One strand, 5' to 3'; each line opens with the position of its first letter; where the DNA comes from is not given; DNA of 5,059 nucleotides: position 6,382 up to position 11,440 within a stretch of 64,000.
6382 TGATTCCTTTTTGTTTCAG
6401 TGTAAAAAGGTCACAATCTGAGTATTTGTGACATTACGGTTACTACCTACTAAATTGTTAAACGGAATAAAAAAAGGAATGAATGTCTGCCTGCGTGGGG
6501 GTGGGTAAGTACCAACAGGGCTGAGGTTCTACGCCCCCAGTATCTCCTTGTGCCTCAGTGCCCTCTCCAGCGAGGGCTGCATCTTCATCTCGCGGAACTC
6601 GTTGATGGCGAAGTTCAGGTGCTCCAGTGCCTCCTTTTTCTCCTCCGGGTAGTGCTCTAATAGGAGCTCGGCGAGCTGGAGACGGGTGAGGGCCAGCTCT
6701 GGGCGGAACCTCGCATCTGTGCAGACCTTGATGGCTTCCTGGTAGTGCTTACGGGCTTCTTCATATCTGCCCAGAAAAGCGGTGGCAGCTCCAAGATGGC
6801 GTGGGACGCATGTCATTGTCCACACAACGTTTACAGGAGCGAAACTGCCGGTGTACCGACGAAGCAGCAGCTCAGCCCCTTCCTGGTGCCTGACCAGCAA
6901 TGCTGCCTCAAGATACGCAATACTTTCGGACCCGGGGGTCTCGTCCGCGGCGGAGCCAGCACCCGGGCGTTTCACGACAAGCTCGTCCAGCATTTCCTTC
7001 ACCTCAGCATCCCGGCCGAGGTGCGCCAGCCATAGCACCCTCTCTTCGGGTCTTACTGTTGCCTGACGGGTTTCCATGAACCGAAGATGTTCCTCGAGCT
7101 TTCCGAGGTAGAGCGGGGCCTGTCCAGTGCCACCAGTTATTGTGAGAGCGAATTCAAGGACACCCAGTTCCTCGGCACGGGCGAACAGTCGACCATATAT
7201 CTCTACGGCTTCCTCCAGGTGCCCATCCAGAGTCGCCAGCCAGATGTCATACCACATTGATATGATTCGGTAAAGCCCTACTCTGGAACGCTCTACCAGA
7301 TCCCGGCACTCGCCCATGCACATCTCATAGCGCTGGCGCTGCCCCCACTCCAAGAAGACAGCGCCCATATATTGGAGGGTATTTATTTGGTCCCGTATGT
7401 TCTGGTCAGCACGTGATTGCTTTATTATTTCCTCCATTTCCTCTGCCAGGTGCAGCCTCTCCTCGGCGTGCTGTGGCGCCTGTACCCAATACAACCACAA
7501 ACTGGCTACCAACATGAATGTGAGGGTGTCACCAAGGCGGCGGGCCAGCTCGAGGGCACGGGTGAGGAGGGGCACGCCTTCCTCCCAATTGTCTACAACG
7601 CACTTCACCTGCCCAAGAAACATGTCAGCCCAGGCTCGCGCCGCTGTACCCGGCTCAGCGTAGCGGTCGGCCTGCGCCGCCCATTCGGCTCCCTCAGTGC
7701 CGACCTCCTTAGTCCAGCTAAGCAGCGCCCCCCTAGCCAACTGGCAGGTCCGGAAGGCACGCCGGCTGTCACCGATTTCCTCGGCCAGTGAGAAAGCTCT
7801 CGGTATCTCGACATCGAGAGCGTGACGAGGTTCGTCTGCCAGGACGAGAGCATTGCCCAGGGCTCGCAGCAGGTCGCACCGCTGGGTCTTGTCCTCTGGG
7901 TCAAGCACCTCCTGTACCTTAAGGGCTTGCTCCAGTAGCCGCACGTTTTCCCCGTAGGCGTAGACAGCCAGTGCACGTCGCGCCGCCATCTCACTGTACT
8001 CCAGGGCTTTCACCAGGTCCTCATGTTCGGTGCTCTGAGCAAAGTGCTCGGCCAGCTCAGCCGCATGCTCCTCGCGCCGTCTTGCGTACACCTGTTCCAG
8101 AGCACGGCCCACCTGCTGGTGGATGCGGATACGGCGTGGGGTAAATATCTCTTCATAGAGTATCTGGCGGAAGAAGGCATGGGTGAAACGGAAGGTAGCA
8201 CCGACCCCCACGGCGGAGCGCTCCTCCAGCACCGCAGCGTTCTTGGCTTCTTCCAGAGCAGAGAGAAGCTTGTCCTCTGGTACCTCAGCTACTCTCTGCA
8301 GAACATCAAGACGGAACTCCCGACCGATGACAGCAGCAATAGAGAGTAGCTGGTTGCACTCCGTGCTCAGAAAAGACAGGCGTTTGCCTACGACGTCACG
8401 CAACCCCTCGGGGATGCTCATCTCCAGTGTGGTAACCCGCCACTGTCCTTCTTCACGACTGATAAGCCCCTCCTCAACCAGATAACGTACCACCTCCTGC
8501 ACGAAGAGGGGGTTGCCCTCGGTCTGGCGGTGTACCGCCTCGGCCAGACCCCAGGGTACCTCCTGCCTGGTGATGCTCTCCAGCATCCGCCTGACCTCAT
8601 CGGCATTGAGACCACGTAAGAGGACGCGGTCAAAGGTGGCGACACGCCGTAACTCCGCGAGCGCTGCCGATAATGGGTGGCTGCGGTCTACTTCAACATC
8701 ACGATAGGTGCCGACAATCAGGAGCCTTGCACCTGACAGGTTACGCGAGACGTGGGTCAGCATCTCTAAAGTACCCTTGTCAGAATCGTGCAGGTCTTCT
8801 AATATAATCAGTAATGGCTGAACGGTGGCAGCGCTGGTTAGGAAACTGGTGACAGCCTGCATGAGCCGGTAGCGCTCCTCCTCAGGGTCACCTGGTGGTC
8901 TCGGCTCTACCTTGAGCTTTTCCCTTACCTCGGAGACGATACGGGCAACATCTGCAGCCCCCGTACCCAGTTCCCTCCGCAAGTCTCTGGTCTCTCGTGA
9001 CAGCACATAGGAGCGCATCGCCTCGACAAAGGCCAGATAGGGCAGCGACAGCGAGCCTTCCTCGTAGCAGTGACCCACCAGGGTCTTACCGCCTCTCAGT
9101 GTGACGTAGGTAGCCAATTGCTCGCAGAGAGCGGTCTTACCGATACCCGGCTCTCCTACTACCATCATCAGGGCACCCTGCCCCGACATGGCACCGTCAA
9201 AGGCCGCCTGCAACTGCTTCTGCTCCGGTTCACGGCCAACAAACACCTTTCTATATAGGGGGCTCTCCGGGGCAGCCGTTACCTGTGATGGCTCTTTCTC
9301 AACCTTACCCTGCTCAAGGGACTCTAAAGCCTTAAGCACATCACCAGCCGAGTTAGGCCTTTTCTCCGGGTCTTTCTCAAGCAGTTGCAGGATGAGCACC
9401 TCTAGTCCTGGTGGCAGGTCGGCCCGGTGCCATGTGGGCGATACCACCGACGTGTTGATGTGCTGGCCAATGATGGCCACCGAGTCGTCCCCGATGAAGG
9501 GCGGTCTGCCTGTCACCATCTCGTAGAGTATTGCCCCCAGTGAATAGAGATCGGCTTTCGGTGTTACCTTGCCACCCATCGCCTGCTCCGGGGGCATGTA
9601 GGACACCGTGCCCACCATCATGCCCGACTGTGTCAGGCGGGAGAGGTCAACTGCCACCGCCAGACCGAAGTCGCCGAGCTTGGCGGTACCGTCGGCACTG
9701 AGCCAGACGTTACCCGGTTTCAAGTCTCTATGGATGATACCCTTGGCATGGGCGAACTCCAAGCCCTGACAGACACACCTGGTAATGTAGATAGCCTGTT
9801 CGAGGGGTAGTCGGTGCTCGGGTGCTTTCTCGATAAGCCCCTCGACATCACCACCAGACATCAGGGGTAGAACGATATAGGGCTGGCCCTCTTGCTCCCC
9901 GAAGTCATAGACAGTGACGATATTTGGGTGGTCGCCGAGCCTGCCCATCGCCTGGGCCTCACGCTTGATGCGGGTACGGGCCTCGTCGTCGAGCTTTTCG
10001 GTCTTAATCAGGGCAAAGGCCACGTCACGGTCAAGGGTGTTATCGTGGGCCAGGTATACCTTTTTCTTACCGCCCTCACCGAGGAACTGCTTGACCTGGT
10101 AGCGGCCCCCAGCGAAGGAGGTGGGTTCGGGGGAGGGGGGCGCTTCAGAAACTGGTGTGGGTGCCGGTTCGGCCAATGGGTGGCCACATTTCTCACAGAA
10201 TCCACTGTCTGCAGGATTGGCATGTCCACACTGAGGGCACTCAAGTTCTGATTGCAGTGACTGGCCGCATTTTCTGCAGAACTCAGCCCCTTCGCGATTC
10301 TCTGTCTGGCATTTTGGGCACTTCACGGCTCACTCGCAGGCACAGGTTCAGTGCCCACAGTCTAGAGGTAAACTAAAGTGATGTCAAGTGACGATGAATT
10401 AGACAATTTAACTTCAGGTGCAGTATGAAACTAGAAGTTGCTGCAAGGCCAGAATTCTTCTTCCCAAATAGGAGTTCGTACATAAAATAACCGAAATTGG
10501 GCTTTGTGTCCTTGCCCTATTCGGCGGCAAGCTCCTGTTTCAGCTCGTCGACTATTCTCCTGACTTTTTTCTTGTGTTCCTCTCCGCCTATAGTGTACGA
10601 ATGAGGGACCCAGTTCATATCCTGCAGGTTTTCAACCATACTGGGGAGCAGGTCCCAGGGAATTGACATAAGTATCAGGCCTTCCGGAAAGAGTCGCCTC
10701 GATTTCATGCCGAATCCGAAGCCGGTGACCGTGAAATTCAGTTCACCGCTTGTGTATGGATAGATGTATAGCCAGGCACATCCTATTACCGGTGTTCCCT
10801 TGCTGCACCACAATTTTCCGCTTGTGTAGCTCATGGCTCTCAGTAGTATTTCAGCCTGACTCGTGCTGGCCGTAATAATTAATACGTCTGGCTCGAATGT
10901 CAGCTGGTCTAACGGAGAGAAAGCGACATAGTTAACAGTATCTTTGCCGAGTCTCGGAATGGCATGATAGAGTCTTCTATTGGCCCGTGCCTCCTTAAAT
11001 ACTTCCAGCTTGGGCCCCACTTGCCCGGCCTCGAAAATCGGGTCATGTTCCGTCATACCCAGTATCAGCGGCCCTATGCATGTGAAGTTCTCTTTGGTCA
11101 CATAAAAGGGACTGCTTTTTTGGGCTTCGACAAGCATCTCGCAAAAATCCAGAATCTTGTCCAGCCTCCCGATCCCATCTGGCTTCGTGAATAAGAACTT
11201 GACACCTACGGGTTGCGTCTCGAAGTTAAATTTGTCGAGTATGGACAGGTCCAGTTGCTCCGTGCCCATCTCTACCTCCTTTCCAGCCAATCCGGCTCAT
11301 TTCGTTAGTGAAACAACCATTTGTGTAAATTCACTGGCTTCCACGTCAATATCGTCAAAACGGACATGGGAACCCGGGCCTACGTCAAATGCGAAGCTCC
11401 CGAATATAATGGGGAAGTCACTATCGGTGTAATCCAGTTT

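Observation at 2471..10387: Tandem paralogous zinc-ribbon/Ser-Thr-kinase/STAND-ATPase/TPR giants with mosaic divergence concentrated in the C-terminal sensor region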

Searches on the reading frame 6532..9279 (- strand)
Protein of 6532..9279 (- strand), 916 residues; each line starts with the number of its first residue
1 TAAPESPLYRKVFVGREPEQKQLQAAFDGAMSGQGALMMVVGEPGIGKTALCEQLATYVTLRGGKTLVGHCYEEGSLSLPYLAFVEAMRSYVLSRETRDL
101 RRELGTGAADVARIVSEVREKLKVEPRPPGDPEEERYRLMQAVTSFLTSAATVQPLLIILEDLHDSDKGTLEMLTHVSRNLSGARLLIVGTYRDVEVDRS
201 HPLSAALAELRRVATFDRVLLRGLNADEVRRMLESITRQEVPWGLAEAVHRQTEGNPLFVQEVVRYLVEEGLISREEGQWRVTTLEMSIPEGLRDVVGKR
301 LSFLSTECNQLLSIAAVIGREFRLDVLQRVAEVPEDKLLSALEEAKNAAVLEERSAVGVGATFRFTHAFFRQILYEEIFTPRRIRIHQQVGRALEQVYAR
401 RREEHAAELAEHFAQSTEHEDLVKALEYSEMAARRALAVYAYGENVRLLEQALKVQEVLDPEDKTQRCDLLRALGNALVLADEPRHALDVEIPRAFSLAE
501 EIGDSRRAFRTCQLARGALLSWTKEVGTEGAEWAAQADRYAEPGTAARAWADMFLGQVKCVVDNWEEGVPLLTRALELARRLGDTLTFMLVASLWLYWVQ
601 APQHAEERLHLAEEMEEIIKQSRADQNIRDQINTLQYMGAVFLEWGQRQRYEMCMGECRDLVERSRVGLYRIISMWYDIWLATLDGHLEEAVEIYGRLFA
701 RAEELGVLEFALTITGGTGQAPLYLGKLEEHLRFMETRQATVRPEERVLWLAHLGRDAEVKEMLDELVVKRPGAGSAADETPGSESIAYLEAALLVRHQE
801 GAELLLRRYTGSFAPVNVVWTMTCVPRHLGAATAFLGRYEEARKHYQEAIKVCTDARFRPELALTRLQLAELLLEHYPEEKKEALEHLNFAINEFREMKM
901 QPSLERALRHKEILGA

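Call 27: search_solved_structures(query=window:6532-9279:-, max_evalue=0.01)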
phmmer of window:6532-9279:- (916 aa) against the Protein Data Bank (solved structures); distinct sequences matched with E-value up to 0.01: 0.

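Call 59: predict_structure(alignment_id=A2)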
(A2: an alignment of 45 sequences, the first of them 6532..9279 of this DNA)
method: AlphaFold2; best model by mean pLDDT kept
length: 916 residues; sequences in the alignment: 45
mean_pLDDT: 78.6   pTM: 0.65
mean pLDDT of the five models: 78.6, 77.9, 74.6, 74.5, 74.0
residues with pLDDT >= 90: 370; 70-90: 289; 50-70: 142; < 50: 115
segments of 3 or more residues with pLDDT < 50: 1-15, 72-97, 99-144, 147-151, 275-281, 283-293, 356-359
pLDDT, mean of each block of 10 residues (from residue 1): 28 52 77 81 65 65 58 37 35 42 38 40 38 45 49 64 69 71 77 66 79 76 69 65 67 59 58 49 45 58 82 82 81 84 81 57 69 70 81 86 82 90 95 82 81 95 96 94 89 98 96 93 78 96 95 95 93 98 93 95 95 94 74 92 94 93 83 91 95 92 83 75 91 81 87 95 97 90 94 97 94 84 94 97 98 94 98 94 95 98 94 74
secondary structure, 60 per line:
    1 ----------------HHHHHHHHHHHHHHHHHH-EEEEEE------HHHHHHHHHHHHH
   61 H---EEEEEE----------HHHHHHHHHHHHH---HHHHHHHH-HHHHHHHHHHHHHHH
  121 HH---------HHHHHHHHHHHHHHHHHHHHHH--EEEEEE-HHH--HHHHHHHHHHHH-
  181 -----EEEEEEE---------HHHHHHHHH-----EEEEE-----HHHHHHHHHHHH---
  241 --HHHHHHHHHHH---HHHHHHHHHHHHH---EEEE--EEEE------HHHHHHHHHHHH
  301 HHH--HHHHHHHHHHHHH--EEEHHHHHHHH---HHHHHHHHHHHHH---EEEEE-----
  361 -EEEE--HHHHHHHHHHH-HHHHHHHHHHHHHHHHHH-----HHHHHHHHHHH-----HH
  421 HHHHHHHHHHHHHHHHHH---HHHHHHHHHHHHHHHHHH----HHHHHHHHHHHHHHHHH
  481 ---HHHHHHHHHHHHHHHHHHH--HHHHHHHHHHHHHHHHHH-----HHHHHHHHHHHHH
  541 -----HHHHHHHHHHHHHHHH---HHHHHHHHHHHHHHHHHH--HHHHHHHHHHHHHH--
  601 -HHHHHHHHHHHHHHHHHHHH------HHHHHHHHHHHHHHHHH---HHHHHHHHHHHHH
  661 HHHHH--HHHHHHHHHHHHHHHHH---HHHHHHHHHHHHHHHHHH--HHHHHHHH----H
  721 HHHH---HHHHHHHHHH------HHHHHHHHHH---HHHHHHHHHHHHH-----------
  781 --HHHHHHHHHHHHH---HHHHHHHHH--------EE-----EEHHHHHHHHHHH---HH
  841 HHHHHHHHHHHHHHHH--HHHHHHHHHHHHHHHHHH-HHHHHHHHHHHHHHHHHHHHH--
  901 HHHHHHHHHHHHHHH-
elements in order (helices of 4 or more, strands of 3 or more residues): H17-34 E36-41 H48-61 E65-70 H81-93 H97-104 H106-122 H132-153 E156-161 H168-179 E186-192 H202-210 E216-220 H226-237 H243-253 H257-269 E273-276 E279-282 H289-303 H306-318 E321-323 H324-331 H335-347 E351-355 E362-365 H368-378 H380-397 H403-413 H419-438 H442-459 H464-480 H484-502 H505-522 H528-540 H546-561 H565-582 H585-598 H602-621 H628-644 H648-665 H668-684 H688-705 H708-715 H720-724 H728-737 H744-753 H757-769 H783-795 H799-807 H825-835 H839-856 H859-876 H878-898 H901-915

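Call 61: fold_search(model_id=the predicted structure, library=pdb)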
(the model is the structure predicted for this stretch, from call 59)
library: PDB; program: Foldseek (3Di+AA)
matches with E <= 10: 1607; with E <= 0.001: 117
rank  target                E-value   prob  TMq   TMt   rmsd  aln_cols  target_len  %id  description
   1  6mfv_A                3.6e-11  1.00  0.26  0.35  15.0       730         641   13  Crystal structure of the Signal Transduction ATPase with Numerous Domains (STAND) protein with a tetratricopeptide rep (released 2019-02-20)
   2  3sfz                  3.2e-07  1.00  0.28  0.23  12.4       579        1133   15  Crystal structure of full-length murine Apaf-1 (released 2011-08-24)
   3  3shf                  4.4e-07  1.00  0.29  0.24  10.9       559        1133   13  Crystal structure of the R265S mutant of full-length murine Apaf-1 (released 2011-08-24)
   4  5dse_C                3.1e-06  1.00  0.21  0.24  25.0       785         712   13  Crystal Structure of the TTC7B/Hyccin Complex (released 2015-12-02)
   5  1z6t_B                4.8e-06  1.00  0.27  0.38  10.7       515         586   12  Structure of the apoptotic protease-activating factor 1 bound to ADP (released 2005-04-19)
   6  1z6t_A                5.0e-06  1.00  0.26  0.39  12.5       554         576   13  Structure of the apoptotic protease-activating factor 1 bound to ADP (released 2005-04-19)
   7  7jgr_G                5.2e-06  1.00  0.17  0.38  15.8       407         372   12  Structure of Drosophila ORC bound to DNA (84 bp) and Cdc6 (released 2020-09-09)
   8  5juy_A                5.5e-06  1.00  0.19  0.16  21.7       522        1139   12  Active human apoptosome with procaspase-9 (released 2016-10-19)
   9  9hn5_A                5.5e-06  1.00  0.20  0.14  28.1       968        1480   12  Cryo-EM structure of human separase bound to phosphorylated SCC1 (100-320 aa) (released 2025-09-03)
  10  5juy_B                5.7e-06  1.00  0.19  0.15  21.7       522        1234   12  Active human apoptosome with procaspase-9 (released 2016-10-19)
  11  7jgr_A                5.7e-06  1.00  0.16  0.31  17.1       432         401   12  Structure of Drosophila ORC bound to DNA (84 bp) and Cdc6 (released 2020-09-09)
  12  8s0e_G                1.1e-05  1.00  0.17  0.41  16.0       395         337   13  H. sapiens OCCM bound to double stranded DNA (released 2024-10-02)
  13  8bob_C                1.1e-05  1.00  0.27  0.51   8.6       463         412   15  Structural basis for negative regulation of the maltose system (released 2023-10-18)
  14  9hn4_B                1.1e-05  1.00  0.19  0.14  29.4      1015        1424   13  Cryo-EM structure of human separase bound to phosphorylated SCC1 (310-550 aa) (released 2025-09-03)
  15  7jk6_A                1.8e-05  1.00  0.17  0.35  16.7       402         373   13  Structure of Drosophila ORC in the active conformation (released 2020-09-09)
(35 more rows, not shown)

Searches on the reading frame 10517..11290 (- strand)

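Call 15: search_protein_families(library=pfam, proteins=[window:10517-11290:-], max_evalue=0.001)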
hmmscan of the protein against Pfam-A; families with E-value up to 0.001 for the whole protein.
window:10517-11290:- (257 aa): 1 family
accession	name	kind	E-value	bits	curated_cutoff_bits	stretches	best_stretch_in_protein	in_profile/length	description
PF02596.20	DUF169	-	1.6e-33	116.7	27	1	19-221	4-209/209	Uncharacterised ArCR, COG2043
